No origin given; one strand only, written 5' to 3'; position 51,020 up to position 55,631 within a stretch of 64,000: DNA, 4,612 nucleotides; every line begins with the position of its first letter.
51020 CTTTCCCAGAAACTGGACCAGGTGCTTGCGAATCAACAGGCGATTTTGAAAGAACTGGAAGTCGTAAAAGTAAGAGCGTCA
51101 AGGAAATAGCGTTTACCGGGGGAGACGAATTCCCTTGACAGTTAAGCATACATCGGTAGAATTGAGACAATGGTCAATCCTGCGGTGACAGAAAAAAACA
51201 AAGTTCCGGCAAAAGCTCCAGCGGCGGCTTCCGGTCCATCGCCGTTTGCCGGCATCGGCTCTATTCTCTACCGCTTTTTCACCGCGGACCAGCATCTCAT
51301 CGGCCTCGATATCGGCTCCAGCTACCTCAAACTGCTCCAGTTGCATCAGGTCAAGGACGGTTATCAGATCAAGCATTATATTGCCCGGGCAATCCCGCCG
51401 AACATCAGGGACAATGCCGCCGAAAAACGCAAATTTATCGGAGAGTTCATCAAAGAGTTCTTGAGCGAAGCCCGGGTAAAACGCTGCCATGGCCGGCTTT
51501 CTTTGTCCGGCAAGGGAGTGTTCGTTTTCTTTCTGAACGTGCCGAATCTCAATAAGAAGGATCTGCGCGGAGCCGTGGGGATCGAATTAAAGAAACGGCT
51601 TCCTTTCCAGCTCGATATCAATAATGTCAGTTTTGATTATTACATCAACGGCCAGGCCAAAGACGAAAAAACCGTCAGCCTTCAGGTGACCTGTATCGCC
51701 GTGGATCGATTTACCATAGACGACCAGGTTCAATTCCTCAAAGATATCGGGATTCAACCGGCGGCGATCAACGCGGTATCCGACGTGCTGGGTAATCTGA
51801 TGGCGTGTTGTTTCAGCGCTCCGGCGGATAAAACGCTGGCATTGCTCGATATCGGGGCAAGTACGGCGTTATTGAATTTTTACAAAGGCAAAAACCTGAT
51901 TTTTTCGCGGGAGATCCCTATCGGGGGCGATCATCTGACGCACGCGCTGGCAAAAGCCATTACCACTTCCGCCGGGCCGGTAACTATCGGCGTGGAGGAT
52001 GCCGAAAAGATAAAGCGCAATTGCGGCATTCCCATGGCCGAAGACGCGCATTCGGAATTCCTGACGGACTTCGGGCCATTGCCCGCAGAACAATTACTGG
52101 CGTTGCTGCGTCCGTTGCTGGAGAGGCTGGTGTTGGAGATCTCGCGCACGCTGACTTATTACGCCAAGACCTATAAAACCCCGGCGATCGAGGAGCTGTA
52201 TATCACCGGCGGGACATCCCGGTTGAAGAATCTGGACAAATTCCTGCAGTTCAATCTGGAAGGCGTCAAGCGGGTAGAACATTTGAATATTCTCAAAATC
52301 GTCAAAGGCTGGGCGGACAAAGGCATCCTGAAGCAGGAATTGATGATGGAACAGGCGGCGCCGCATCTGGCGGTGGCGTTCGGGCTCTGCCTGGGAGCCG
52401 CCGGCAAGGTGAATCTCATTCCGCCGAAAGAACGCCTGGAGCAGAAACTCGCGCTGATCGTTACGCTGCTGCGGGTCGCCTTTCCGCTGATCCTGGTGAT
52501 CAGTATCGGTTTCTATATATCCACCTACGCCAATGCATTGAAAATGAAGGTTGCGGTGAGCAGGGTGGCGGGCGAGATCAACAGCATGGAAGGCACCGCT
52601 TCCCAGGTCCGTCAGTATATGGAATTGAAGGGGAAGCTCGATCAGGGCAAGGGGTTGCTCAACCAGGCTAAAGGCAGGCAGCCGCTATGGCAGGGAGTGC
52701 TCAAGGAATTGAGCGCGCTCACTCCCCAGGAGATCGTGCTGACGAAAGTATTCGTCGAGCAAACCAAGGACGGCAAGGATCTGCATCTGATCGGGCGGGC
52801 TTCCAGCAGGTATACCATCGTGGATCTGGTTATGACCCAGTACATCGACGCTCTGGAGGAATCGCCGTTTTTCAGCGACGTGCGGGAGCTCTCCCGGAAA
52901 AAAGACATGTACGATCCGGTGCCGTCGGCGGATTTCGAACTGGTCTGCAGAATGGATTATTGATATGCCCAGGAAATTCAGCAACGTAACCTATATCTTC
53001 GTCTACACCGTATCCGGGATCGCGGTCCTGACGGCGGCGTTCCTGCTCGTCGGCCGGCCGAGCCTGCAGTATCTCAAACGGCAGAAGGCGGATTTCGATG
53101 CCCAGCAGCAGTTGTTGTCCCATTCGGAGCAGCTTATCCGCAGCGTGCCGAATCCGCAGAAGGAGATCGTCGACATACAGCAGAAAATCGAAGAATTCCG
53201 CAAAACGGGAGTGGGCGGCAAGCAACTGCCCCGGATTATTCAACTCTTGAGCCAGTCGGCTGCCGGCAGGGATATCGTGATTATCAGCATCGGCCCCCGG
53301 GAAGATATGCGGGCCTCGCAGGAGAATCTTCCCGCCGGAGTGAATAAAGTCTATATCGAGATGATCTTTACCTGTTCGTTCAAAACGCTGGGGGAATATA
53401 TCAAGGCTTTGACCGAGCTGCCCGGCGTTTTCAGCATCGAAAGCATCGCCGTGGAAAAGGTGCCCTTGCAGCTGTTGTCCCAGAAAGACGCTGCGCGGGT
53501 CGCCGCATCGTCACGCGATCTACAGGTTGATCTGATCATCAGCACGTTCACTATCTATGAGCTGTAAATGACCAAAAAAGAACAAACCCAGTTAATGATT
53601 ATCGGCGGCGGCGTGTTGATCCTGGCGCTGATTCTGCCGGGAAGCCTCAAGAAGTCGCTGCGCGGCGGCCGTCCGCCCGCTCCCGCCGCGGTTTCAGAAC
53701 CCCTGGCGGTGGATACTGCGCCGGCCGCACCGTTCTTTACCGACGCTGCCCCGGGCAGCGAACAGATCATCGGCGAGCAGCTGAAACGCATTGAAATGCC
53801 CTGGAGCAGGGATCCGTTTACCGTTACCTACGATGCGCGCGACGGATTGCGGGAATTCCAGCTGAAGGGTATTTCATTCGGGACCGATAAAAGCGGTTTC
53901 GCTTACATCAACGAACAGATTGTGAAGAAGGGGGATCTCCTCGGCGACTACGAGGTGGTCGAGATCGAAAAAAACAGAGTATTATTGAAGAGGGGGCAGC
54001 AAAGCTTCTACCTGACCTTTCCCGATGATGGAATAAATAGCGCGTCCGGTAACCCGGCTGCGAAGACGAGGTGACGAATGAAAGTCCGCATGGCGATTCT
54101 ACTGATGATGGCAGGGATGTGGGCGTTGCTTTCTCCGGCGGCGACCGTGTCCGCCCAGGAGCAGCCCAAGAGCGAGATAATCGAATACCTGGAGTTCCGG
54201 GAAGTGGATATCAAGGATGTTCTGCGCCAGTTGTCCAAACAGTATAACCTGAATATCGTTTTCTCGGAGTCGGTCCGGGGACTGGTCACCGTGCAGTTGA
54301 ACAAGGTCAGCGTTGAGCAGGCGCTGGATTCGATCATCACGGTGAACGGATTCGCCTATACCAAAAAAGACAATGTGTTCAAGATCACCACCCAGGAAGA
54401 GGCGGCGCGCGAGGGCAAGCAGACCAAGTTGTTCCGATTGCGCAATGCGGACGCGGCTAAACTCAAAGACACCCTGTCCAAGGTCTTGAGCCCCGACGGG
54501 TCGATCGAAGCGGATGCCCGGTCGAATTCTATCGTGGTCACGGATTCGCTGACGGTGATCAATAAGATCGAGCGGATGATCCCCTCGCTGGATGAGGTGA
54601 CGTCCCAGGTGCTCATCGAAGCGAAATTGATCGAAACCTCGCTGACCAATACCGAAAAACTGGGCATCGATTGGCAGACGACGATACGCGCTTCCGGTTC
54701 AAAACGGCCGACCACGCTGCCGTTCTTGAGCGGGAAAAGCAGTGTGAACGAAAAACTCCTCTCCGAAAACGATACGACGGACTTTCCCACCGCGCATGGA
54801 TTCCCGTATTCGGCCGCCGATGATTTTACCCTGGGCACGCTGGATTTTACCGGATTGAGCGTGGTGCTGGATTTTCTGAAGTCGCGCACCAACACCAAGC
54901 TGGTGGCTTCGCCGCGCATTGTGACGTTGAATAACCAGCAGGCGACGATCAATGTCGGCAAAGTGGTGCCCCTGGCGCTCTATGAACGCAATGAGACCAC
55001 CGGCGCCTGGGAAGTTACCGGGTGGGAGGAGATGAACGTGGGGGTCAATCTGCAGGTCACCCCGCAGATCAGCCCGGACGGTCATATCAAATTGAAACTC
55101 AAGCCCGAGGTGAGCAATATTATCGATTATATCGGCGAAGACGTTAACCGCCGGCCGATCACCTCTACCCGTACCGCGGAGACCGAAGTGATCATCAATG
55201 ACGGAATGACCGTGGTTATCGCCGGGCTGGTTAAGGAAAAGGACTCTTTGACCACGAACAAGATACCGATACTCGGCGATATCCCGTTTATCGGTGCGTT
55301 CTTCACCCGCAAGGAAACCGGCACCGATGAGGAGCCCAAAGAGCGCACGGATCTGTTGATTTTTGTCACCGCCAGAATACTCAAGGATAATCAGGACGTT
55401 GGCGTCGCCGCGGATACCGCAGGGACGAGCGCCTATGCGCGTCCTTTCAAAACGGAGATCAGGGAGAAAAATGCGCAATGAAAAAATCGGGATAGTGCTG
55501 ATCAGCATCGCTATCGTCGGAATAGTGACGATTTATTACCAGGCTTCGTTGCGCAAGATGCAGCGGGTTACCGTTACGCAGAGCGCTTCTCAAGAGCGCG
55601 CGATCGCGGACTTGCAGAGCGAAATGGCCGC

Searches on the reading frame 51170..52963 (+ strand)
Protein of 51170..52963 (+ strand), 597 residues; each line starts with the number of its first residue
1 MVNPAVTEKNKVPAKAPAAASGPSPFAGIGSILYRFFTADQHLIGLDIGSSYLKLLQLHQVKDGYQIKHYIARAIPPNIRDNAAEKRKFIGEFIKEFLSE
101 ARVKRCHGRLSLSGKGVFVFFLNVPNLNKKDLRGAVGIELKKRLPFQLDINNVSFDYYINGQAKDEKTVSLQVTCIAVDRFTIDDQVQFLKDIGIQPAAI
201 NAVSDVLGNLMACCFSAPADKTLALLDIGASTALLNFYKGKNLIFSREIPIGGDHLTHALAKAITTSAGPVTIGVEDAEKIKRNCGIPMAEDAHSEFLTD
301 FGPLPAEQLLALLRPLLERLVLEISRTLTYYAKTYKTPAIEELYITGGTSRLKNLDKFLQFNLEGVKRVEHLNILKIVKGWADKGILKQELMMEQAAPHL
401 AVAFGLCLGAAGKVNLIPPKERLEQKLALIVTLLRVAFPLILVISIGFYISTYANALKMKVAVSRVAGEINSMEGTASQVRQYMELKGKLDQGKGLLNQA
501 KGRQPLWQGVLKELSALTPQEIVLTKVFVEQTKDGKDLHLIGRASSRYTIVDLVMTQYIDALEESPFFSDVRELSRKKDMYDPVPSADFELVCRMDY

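Call 72: search_protein_families(library=pfam, max_evalue=0.001, proteins=[window:51170-52963:+])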
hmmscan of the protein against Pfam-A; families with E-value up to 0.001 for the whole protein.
window:51170-52963:+ (597 aa): 4 families
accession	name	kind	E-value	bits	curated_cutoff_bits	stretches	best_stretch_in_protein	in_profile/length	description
PF11104.14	PilM_2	-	1.9e-35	122.9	27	1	45-408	1-337/340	Type IV pilus assembly protein PilM;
PF14450.12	FtsA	-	3.6e-10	40.7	31.8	1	224-362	1-102/127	Cell division protein FtsA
PF06723.19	MreB_Mbl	-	2.8e-05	23.6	27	1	225-363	149-297/327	MreB/Mbl protein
PF05137.18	PilN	-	8.2e-05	23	22.8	1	510-593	2-76/78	Fimbrial assembly protein (PilN)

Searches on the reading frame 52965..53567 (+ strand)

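Call 72: search_protein_families(library=pfam, max_evalue=0.001, proteins=[window:52965-53567:+])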
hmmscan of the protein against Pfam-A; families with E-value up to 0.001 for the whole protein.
window:52965-53567:+ (200 aa): 1 family
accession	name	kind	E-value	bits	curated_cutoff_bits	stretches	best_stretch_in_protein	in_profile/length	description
PF04350.18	PilO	-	1.1e-05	26.1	22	1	37-195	1-141/145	Pilus assembly protein, PilO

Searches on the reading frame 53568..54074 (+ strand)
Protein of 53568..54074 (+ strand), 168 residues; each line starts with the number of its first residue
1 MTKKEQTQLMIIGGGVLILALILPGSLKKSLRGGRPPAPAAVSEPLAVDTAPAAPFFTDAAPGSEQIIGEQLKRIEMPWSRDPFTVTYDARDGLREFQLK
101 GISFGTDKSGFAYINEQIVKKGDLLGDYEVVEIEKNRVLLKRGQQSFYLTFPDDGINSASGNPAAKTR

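Call 7: search_protein_families(library=pfam, max_evalue=0.01, proteins=[window:53568-54074:+])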
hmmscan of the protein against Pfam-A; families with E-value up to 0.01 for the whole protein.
window:53568-54074:+ (168 aa): 2 families
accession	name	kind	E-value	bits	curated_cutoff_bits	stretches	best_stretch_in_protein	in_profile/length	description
PF23862.1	CdsD_C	-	0.00093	19.6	27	1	97-142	3-48/56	CdsD C-terminal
PF16537.11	T2SSB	-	0.0054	16.8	28.4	1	108-149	15-58/60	Type II secretion system protein B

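Call 8: search_protein_families(library=ncbifam, max_evalue=0.01, proteins=[window:53568-54074:+])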
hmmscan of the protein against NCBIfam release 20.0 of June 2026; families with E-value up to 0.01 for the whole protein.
window:53568-54074:+ (168 aa): 1 family
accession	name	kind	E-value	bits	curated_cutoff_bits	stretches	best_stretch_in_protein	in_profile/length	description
NF041515.1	GspC_delta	equivalog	0.002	17.9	150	1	116-165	128-177/311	type II secretion system protein GspC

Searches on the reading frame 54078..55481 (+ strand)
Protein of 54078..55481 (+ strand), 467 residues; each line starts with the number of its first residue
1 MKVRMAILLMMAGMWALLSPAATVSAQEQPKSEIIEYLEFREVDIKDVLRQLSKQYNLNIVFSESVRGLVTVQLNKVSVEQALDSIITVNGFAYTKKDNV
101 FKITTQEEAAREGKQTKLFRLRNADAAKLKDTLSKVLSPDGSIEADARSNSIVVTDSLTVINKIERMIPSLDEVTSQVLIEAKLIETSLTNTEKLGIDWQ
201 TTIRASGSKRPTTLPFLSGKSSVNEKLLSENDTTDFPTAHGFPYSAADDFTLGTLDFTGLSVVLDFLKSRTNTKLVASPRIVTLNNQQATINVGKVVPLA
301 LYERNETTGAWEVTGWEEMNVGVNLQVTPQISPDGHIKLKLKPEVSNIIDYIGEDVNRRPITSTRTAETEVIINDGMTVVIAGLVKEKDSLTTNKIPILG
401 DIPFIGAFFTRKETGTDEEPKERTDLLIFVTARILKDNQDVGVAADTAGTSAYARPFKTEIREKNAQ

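Call 72: search_protein_families(library=pfam, max_evalue=0.001, proteins=[window:54078-55481:+])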
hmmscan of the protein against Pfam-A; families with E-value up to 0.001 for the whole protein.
window:54078-55481:+ (467 aa): 5 families
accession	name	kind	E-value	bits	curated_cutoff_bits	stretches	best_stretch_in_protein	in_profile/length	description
PF00263.26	Secretin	-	5e-45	153.6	27.5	1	267-436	2-169/169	Bacterial type II and III secretion system protein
PF03958.22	Secretin_N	-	2.2e-13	50.6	28.2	1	116-173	1-65/69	Bacterial type II/III secretion system short domain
PF21305.2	type_II_gspD_N0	-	8.5e-09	35.6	27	1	38-103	1-71/71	GspD-like, N0 domain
PF16344.10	FecR_C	-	2.7e-08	34.2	24.4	1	37-100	1-67/70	FecR, C-terminal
PF07660.19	STN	-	1.2e-07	31.9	28.4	1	58-105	1-51/52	Secretin and TonB N terminus short domain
